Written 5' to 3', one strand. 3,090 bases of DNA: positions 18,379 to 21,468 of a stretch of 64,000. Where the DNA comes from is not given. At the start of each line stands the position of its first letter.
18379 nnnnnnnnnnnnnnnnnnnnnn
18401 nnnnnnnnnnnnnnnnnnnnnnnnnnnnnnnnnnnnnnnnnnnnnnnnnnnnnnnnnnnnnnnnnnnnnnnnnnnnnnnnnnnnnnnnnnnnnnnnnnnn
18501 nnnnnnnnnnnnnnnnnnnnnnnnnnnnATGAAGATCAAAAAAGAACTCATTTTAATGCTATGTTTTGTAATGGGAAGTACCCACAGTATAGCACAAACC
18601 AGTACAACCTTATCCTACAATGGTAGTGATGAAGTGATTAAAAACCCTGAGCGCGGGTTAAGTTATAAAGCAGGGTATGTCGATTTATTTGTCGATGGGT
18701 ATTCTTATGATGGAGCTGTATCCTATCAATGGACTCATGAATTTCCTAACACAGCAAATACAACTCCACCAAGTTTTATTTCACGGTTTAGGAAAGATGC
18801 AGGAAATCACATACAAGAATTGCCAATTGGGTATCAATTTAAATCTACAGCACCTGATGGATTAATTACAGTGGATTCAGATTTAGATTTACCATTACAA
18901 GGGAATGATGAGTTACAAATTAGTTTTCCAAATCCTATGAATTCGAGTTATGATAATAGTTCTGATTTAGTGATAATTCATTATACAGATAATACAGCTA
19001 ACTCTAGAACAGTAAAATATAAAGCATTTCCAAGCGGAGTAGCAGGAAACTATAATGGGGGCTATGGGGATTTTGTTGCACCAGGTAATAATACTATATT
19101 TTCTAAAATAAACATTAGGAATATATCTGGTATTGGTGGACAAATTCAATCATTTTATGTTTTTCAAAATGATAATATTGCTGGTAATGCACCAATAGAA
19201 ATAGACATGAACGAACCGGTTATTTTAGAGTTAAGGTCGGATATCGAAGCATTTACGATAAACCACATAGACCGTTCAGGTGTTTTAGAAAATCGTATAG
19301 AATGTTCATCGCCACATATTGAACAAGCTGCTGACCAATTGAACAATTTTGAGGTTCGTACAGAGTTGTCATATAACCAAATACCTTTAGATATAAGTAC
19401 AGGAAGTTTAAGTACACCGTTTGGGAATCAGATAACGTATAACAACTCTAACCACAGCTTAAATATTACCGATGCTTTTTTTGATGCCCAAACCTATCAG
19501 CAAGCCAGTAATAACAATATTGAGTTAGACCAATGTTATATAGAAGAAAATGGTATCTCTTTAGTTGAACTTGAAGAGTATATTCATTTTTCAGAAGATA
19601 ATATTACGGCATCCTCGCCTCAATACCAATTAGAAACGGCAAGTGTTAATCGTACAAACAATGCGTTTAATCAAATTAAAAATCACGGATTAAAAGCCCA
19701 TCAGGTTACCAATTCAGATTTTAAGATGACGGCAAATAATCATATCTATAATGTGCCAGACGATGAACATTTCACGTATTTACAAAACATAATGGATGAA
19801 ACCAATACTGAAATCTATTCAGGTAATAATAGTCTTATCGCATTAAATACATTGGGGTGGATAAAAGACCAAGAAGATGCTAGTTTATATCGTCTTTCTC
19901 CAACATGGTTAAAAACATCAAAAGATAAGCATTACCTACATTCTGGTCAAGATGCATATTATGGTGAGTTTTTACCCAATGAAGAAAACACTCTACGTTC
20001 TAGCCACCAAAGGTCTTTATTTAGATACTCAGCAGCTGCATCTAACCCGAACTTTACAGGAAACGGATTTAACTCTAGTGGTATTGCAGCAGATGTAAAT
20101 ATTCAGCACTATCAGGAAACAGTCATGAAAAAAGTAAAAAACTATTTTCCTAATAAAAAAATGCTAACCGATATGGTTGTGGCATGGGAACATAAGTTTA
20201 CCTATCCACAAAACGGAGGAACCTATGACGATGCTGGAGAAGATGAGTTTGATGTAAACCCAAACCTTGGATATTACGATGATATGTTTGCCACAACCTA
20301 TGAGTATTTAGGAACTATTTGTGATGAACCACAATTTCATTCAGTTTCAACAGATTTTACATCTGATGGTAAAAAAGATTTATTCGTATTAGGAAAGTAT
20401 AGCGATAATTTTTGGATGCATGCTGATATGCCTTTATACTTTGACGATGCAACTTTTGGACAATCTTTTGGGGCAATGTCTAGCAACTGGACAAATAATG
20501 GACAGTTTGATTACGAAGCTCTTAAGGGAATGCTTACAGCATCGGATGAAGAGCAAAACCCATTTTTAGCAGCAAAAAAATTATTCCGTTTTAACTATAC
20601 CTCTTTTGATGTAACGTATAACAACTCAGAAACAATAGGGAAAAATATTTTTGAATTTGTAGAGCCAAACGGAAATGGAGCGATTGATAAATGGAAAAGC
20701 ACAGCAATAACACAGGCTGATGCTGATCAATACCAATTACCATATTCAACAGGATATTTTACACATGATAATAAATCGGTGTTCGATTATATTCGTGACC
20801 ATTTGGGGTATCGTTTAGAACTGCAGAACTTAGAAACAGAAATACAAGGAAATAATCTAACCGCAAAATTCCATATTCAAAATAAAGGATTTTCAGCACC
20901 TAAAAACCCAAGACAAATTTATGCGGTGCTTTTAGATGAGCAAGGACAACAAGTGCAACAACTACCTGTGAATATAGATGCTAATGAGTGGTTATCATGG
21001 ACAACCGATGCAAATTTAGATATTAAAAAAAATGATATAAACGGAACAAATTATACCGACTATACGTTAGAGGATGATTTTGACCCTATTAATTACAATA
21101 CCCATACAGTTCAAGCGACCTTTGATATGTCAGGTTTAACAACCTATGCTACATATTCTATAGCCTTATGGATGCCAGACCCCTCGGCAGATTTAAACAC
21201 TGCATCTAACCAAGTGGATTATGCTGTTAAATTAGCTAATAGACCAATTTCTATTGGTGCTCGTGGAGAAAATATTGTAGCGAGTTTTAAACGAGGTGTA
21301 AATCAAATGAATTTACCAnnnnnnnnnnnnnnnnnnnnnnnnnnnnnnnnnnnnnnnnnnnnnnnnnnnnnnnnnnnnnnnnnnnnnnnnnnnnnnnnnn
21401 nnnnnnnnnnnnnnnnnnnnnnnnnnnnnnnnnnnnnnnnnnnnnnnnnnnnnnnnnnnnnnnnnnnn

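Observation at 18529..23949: A 1806-aa glycoside-hydrolase-like / beta-helix T9SS protein sits exactly between the two blocks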

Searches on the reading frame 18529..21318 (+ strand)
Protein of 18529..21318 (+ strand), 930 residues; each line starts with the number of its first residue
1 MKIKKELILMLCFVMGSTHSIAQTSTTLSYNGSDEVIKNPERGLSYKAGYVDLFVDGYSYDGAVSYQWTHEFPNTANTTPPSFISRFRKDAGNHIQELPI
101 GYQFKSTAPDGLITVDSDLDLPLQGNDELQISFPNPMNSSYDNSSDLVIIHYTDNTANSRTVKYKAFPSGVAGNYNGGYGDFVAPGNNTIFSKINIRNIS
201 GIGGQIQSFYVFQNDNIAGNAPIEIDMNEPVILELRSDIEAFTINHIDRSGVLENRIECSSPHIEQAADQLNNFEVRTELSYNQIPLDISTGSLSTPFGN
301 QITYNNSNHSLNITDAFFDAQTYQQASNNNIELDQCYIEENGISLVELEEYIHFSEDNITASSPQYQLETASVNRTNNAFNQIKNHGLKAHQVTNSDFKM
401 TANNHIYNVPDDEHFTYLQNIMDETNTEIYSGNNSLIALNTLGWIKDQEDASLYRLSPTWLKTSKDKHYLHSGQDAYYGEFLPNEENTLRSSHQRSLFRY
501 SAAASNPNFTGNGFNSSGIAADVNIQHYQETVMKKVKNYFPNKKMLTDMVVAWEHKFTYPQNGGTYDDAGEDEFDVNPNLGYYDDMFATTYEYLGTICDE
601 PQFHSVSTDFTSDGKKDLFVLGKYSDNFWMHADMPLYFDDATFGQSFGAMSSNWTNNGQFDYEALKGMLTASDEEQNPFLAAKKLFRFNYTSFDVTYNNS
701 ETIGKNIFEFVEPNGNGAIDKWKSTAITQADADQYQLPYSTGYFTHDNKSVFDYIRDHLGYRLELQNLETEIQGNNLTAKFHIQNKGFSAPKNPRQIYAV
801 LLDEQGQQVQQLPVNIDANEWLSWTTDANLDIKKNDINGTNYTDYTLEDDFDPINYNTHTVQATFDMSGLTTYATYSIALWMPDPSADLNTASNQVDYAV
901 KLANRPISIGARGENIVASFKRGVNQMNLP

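Call 41: search_protein_representatives(alignment_id=A1)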
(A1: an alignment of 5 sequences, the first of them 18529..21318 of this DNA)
Query: 5 sequences, 941 profile positions. Proteins with E-value up to 0.001 (for the whole library): 529; up to 1e-10: 144; up to 1e-30: 14. The best 150 are listed.
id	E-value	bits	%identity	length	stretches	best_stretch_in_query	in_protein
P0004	0.0e+00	1749.7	-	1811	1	1-941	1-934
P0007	0.0e+00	1359.9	-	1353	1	7-940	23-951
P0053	8.5e-78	279.1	-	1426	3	355-848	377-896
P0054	3.5e-76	273.8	-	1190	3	284-823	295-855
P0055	6.6e-70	253.0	-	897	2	352-939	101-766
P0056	8.7e-61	222.8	-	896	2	353-934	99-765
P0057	2.1e-59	218.2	-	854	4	665-855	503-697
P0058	1.5e-57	212.1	-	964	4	726-839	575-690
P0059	7.0e-54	199.9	-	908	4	444-839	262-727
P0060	5.4e-52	193.7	-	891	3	353-858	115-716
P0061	1.7e-49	185.5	-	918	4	728-854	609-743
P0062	3.8e-47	177.7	-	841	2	301-934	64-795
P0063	5.1e-45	170.6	-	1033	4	696-821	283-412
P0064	1.3e-32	129.6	-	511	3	669-839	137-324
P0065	4.9e-26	107.8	-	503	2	724-825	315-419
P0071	4.1e-22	94.8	-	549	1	719-854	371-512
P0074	7.3e-22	94.0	-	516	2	726-836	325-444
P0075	9.0e-22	93.7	-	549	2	689-836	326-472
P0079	2.0e-20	89.2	-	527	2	729-821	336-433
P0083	7.0e-20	87.4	-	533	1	730-930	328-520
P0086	1.4e-19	86.5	-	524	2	692-835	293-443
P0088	4.2e-19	84.9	-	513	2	724-836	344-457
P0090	5.9e-19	84.3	-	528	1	723-840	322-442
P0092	9.4e-19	83.7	-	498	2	729-834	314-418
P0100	4.2e-18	81.5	-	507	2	718-840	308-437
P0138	2.2e-14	69.2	-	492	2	346-565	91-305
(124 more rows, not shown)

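Call 42: search_protein_families(library=pfam, proteins=[P0053, P0054, P0055, P0056, P0057, P0058, P0059, P0060, P0062, P0138], max_evalue=0.1)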
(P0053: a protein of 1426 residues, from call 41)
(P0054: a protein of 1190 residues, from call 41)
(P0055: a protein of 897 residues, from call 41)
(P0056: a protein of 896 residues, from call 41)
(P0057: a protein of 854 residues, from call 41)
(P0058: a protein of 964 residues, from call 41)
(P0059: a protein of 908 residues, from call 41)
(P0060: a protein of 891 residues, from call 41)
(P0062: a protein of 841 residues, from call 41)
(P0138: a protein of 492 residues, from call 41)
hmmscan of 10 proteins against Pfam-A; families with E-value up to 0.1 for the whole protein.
P0053 (1426 aa): 5 families
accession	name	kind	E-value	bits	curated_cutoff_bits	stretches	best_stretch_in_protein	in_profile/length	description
PF16116.10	DUF4832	-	1.4e-20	74.5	29.2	2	764-886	77-171/216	Domain of unknown function (DUF4832)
PF18962.6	Por_Secre_tail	-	2e-09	38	27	1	1349-1424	1-75/75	Secretion system C-terminal sorting domain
PF11589.14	DUF3244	-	0.00088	19.7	25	1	1356-1416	29-88/96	Domain of unknown function (DUF3244)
PF03888.20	MucB_RseB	-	0.031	14.3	22.3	0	216-267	55-105/178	MucB/RseB N-terminal domain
PF13860.13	FlgD_ig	-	0.069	13.6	27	0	1357-1397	13-53/79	FlgD Ig-like domain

P0054 (1190 aa): 6 families
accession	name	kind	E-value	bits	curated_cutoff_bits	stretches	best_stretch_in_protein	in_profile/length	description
PF16116.10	DUF4832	-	3.9e-25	89.3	29.2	2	728-859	65-156/216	Domain of unknown function (DUF4832)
PF18962.6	Por_Secre_tail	-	1.7e-08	35.1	27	1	1114-1188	1-75/75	Secretion system C-terminal sorting domain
PF13585.12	CHU_C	-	0.0041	17.6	27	1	1121-1178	16-72/86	CHU_C Type IX secretion signal domain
PF11589.14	DUF3244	-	0.0053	17.2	25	1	1121-1183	29-90/96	Domain of unknown function (DUF3244)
PF13715.12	CarbopepD_reg_2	-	0.015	15.7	32.2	0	280-321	29-70/88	CarboxypepD_reg-like domain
PF07705.17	CARDB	-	0.022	15.4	22.7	0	130-171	31-72/101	CARDB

P0055 (897 aa): 3 families
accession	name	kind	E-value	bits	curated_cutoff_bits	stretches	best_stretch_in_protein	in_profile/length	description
PF16116.10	DUF4832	-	2.9e-21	76.7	29.2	1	536-649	80-172/216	Domain of unknown function (DUF4832)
PF18962.6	Por_Secre_tail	-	2.7e-07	31.2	27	1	824-888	1-67/75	Secretion system C-terminal sorting domain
PF11589.14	DUF3244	-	0.0054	17.1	25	1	818-894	18-94/96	Domain of unknown function (DUF3244)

P0056 (896 aa): 4 families
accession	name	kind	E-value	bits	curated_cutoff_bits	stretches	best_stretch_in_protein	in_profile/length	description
PF16116.10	DUF4832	-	1.3e-25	90.8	29.2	1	524-666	42-183/216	Domain of unknown function (DUF4832)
PF18962.6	Por_Secre_tail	-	7.1e-08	33.1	27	1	829-892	3-73/75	Secretion system C-terminal sorting domain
PF24013.1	DUF7327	-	0.012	16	27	1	752-789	46-83/85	Family of unknown function (DUF7327)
PF17041.10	SasG_E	-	0.031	14.7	25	1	32-64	11-43/48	E domain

P0057 (854 aa): 1 family
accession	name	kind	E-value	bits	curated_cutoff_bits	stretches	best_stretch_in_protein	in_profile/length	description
PF16116.10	DUF4832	-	1.8e-15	57.8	29.2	1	564-684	78-177/216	Domain of unknown function (DUF4832)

P0058 (964 aa): 2 families
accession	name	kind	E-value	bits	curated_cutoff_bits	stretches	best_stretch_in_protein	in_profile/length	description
PF16116.10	DUF4832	-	1.5e-20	74.3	29.2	1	605-690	90-172/216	Domain of unknown function (DUF4832)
PF18962.6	Por_Secre_tail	-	6.2e-07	30.1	27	1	897-962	1-74/75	Secretion system C-terminal sorting domain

P0059 (908 aa): 1 family
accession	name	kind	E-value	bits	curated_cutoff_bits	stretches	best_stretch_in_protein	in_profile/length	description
PF16116.10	DUF4832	-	1.9e-23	83.8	29.2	2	611-737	78-183/216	Domain of unknown function (DUF4832)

P0060 (891 aa): 2 families
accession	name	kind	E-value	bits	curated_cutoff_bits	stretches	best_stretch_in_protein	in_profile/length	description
PF16116.10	DUF4832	-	2.8e-19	70.2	29.2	2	588-698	82-172/216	Domain of unknown function (DUF4832)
PF19440.5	TTC7_N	-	0.067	12.6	27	1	123-169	54-100/386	Tetratricopeptide repeat protein 7 N-terminal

P0062 (841 aa): 2 families
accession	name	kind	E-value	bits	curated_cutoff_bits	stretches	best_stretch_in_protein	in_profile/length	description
PF16116.10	DUF4832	-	8.9e-17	62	29.2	1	563-677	80-175/216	Domain of unknown function (DUF4832)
PF02412.23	TSP_3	-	0.031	14.4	25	1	803-822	14-33/36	Thrombospondin type 3 repeat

P0138 (492 aa): 0 families

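Call 43: predict_structure(alignment_id=A1)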
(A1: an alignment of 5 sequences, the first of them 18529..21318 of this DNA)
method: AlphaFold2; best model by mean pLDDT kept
length: 930 residues; sequences in the alignment: 5
mean_pLDDT: 37.3   pTM: 0.30
mean pLDDT of the five models: 37.3, 36.2, 35.9, 35.1, 34.4
residues with pLDDT >= 90: 0; 70-90: 63; 50-70: 149; < 50: 718
segments of 3 or more residues with pLDDT < 50: 1-125, 134-144, 167-190, 201-204, 216-221, 237-244, 246-676, 686-719, 758-761, 787-793, 817-855, 888-907, 928-930
pLDDT, mean of each block of 10 residues (from residue 1): 34 30 22 22 20 21 22 22 22 22 26 29 49 47 52 69 56 43 39 59 51 48 60 48 47 29 24 21 23 29 33 29 30 24 27 26 28 35 29 24 25 26 26 23 20 19 21 21 24 23 26 25 27 35 31 27 25 25 25 26 26 26 23 25 31 27 41 50 47 27 29 38 62 56 57 52 66 83 57 61 79 59 39 31 28 51 84 81 54 41 44 64 57
secondary structure, 60 per line:
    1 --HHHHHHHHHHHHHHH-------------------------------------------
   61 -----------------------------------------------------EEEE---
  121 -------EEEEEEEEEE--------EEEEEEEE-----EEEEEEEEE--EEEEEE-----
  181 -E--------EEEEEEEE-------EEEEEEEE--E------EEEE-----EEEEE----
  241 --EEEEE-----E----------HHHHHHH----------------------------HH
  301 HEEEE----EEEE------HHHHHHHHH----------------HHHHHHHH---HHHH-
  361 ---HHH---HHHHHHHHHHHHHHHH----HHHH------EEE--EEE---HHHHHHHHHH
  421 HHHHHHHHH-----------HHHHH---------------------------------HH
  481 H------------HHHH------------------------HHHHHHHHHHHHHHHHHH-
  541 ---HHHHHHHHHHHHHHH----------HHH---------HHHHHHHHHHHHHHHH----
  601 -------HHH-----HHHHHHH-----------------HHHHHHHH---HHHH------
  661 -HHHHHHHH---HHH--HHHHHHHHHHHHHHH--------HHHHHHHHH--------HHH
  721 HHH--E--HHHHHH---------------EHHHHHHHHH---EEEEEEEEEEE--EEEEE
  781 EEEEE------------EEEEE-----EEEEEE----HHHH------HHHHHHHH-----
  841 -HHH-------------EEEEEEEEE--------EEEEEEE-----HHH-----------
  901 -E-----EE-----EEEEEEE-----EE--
elements in order (helices of 4 or more, strands of 3 or more residues): H3-17 E114-117 E128-137 E146-153 E159-167 E170-175 E191-198 E206-213 E223-226 E232-236 E243-247 H264-270 E302-305 E310-313 H320-328 H345-352 H356-359 H370-385 H390-393 E400-402 E405-407 H411-429 H441-445 H494-497 H522-539 H544-558 H581-596 H616-622 H640-647 H651-654 H662-669 H678-692 H701-709 H718-723 H729-734 H751-759 E763-773 E776-785 E798-802 E808-813 H818-821 H828-835 E858-866 E875-881 E915-921

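Call 45: search_protein_families(library=pfam, proteins=[P0071, P0074, P0075, P0079, P0083, P0086, P0088, P0090, P0092, P0100], max_evalue=0.01)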
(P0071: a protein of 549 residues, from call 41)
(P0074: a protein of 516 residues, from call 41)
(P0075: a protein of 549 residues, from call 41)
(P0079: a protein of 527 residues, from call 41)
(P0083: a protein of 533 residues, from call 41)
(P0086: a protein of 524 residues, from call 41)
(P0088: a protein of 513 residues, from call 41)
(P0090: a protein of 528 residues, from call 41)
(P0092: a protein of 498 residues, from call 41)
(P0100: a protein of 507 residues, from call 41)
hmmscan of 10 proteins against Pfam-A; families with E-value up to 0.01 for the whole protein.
P0071 (549 aa): 3 families
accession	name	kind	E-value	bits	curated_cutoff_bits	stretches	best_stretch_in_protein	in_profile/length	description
PF16116.10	DUF4832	-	1.2e-31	110.7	29.2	1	283-532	1-216/216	Domain of unknown function (DUF4832)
PF16173.10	DUF4874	-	9.4e-26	90.8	30.1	1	93-266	1-150/159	Domain of unknown function (DUF4874)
PF21827.1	New_glue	-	0.0055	16.9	31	1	9-57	4-52/94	New glue protein family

P0074 (516 aa): 3 families
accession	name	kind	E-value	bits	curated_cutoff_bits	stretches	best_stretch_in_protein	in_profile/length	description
PF16116.10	DUF4832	-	2.2e-32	113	29.2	1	239-498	1-216/216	Domain of unknown function (DUF4832)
PF16173.10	DUF4874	-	9.5e-31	107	30.1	1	42-225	1-158/159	Domain of unknown function (DUF4874)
PF14686.12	fn3_3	-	0.006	16.8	24.4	0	433-483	11-57/75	Polysaccharide lyase family 4, domain II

P0075 (549 aa): 2 families
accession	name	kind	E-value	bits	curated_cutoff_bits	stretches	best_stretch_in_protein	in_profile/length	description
PF16116.10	DUF4832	-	5.7e-42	144.4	29.2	1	268-525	1-216/216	Domain of unknown function (DUF4832)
PF16173.10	DUF4874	-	5.6e-38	130.5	30.1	1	108-239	28-159/159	Domain of unknown function (DUF4874)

P0079 (527 aa): 2 families
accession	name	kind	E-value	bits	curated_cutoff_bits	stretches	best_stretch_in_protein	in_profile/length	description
PF16116.10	DUF4832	-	1.4e-29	103.9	29.2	1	220-500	1-216/216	Domain of unknown function (DUF4832)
PF16173.10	DUF4874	-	4.7e-25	88.5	30.1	1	23-191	1-158/159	Domain of unknown function (DUF4874)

P0083 (533 aa): 2 families
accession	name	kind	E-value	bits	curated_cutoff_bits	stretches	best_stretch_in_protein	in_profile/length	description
PF16116.10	DUF4832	-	5e-28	98.8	29.2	1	305-504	58-216/216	Domain of unknown function (DUF4832)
PF16173.10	DUF4874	-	1.1e-13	51.6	30.1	1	67-183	49-158/159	Domain of unknown function (DUF4874)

P0086 (524 aa): 2 families
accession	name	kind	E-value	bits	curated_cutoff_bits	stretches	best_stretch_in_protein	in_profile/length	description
PF16173.10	DUF4874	-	9.9e-38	129.7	30.1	1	46-213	1-158/159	Domain of unknown function (DUF4874)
PF16116.10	DUF4832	-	7.8e-37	127.6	29.2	1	227-497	1-216/216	Domain of unknown function (DUF4832)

P0088 (513 aa): 2 families
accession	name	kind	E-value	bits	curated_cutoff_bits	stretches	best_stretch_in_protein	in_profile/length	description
PF16116.10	DUF4832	-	2.3e-38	132.6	29.2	1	262-496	1-215/216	Domain of unknown function (DUF4832)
PF16173.10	DUF4874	-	7.7e-33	113.8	30.1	1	80-241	1-157/159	Domain of unknown function (DUF4874)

P0090 (528 aa): 2 families
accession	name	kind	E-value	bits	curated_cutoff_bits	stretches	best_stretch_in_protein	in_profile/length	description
PF16116.10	DUF4832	-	1.8e-33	116.6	29.2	1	252-500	1-216/216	Domain of unknown function (DUF4832)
PF16173.10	DUF4874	-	6.2e-26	91.4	30.1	1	55-238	1-157/159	Domain of unknown function (DUF4874)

P0092 (498 aa): 2 families
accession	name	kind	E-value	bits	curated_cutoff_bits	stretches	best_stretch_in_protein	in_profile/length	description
PF16116.10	DUF4832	-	3.3e-40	138.6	29.2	1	222-476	1-216/216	Domain of unknown function (DUF4832)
PF16173.10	DUF4874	-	1e-33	116.6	30.1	1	25-193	1-157/159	Domain of unknown function (DUF4874)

P0100 (507 aa): 2 families
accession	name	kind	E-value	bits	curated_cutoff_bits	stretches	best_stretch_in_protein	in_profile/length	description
PF16116.10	DUF4832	-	7.5e-33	114.6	29.2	1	235-484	1-216/216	Domain of unknown function (DUF4832)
PF16173.10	DUF4874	-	1.1e-28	100.4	30.1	1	56-194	1-130/159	Domain of unknown function (DUF4874)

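Call 48: search_solved_structures(query=A2, max_evalue=1, show_alignments=1)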
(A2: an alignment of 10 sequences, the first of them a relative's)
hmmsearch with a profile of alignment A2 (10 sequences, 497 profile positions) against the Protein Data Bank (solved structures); distinct sequences matched with E-value up to 1: 0.

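Call 52: find_related_loci(query=A1, collection=genome_contigs, flank=10000)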
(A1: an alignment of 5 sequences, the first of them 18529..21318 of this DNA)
Query A1 (930 aa) in genome_contigs; peptide patterns used: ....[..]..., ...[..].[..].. (x = any residue, [..] = any of these).
95 stretches matched a pattern; 1 encode a relative of the query (tblastn E <= 1e-3); 1 distinct loci.
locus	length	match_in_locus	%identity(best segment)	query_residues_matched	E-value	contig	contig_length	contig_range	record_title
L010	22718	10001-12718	37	9-920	9e-178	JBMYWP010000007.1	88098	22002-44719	MAG: Flavobacteriales bacterium isolate ME_XS_2210_bin_43 ME_XS_2210_bin_43_6, whole genome shotgun sequence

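Call 53: find_related_loci(query=A1, collection=metagenome_contigs, flank=10000)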
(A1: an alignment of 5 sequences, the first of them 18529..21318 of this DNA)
Query A1 (930 aa) in metagenome_contigs; peptide patterns used: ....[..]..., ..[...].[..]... (x = any residue, [..] = any of these).
131 stretches matched a pattern, but none encodes a relative of the query by tblastn (E <= 1e-3).

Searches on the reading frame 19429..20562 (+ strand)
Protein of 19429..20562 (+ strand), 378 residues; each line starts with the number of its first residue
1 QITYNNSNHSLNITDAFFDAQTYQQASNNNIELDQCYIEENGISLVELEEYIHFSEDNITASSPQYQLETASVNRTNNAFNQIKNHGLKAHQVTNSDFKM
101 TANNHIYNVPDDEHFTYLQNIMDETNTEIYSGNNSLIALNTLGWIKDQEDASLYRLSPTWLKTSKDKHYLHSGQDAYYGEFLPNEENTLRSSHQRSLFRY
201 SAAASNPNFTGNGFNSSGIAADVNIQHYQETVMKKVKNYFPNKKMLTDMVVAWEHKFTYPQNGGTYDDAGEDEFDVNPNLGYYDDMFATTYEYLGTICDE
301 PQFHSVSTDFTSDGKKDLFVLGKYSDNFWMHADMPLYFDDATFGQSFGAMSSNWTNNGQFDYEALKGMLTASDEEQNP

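Call 5: search_protein_families(library=pfam, proteins=[window:19429-20562:+], max_evalue=10)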
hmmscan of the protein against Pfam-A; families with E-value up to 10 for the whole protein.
window:19429-20562:+ (378 aa): 1 family
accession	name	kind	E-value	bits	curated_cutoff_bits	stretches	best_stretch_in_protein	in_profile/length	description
PF13517.12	FG-GAP_3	-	0.25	12.4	26.9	1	309-348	1-42/61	FG-GAP-like repeat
